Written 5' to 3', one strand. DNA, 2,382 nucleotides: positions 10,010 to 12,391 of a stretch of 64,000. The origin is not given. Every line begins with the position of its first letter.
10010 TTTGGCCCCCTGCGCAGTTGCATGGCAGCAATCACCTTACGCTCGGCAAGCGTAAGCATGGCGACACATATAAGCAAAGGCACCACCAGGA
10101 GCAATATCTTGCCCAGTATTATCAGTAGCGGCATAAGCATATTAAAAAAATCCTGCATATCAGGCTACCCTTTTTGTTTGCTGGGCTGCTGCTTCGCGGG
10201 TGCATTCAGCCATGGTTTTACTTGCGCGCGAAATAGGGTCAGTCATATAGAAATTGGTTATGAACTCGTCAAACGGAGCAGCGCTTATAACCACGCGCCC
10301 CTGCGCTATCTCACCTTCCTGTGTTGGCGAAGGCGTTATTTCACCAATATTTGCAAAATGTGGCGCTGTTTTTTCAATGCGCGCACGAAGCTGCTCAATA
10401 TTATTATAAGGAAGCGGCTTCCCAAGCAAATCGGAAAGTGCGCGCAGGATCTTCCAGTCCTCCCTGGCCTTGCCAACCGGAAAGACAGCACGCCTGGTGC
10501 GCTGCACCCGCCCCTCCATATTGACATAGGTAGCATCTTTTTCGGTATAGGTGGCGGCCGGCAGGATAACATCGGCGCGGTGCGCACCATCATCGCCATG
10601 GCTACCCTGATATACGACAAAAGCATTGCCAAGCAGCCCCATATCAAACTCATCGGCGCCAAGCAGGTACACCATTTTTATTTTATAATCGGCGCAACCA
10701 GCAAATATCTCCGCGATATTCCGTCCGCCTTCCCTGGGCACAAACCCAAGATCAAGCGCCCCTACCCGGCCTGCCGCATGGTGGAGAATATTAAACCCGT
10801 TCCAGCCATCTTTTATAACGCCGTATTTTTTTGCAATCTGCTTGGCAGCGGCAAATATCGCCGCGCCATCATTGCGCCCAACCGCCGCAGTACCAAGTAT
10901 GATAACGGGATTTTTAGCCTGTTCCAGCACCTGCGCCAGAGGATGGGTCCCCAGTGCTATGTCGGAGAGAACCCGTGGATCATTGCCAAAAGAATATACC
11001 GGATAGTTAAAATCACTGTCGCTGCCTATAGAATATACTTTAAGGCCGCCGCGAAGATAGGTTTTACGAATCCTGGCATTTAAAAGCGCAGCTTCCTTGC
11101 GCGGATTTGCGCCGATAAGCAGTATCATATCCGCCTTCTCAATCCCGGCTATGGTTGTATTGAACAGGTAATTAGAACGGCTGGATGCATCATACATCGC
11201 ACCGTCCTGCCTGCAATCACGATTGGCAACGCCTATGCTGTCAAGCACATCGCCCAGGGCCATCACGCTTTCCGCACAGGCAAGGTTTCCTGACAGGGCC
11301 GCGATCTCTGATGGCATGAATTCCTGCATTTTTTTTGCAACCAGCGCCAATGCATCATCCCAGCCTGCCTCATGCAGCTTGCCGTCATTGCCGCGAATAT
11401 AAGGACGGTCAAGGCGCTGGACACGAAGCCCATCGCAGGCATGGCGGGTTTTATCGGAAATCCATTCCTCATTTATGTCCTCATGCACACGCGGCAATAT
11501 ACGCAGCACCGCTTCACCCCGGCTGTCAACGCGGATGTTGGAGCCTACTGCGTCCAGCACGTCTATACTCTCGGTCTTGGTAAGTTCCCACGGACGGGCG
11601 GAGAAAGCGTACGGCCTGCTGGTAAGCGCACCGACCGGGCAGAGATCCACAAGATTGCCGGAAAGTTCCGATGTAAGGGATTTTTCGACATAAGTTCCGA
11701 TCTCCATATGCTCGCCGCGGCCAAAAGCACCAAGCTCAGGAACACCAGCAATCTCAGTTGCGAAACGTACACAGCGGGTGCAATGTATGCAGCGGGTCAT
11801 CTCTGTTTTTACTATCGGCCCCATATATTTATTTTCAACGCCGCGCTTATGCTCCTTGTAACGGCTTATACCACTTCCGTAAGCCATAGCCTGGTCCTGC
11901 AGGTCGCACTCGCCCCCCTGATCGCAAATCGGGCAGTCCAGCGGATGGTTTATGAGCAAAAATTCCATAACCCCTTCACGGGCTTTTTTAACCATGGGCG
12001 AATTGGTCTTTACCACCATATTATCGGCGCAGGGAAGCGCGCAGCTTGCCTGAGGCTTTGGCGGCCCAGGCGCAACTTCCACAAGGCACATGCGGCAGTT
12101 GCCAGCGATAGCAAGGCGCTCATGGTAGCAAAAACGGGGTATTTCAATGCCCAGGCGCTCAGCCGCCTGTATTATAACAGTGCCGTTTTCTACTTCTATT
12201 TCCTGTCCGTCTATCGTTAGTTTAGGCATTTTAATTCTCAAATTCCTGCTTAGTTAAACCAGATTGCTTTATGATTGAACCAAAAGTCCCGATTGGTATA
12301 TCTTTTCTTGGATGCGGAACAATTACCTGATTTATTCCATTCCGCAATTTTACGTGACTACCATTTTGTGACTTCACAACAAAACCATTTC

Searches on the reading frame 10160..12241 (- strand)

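Call 35: search_protein_families(library=pfam, proteins=[window:10160-12241:-], max_evalue=0.00001)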
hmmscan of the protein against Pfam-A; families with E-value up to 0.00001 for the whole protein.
window:10160-12241:- (693 aa): 7 families
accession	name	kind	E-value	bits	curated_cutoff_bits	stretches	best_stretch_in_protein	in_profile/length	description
PF00384.28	Molybdopterin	-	2.9e-100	336.2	24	1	276-604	1-352/353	Molybdopterin oxidoreductase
PF22117.2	Fer4_Nqo3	-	1.9e-35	121.3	27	1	141-207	1-67/67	NADH-quinone oxidoreductase subunit 3, ferredoxin-like domain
PF22151.2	Fer4_NDSU1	-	1e-29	102.2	23.8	1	221-270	2-51/51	NADH-ubiquinone oxidoreductase NDSU1/NuoG-like, 4Fe-4S domain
PF13510.11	Fer2_4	-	6.1e-18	65.1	22.8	1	7-81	5-81/82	2Fe-2S iron-sulfur cluster binding domain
PF10588.14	NADH-G_4Fe-4S_3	-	2.2e-17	62.7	27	1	88-123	1-36/40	NADH-ubiquinone oxidoreductase-G iron-sulfur binding region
PF09326.16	NADH_dhqG_C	-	9.8e-15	55.4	25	1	651-680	22-51/51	NADH-ubiquinone oxidoreductase subunit G, C-terminal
PF00111.32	Fer2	-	1.4e-08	35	21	1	9-61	2-52/77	2Fe-2S iron-sulfur cluster binding domain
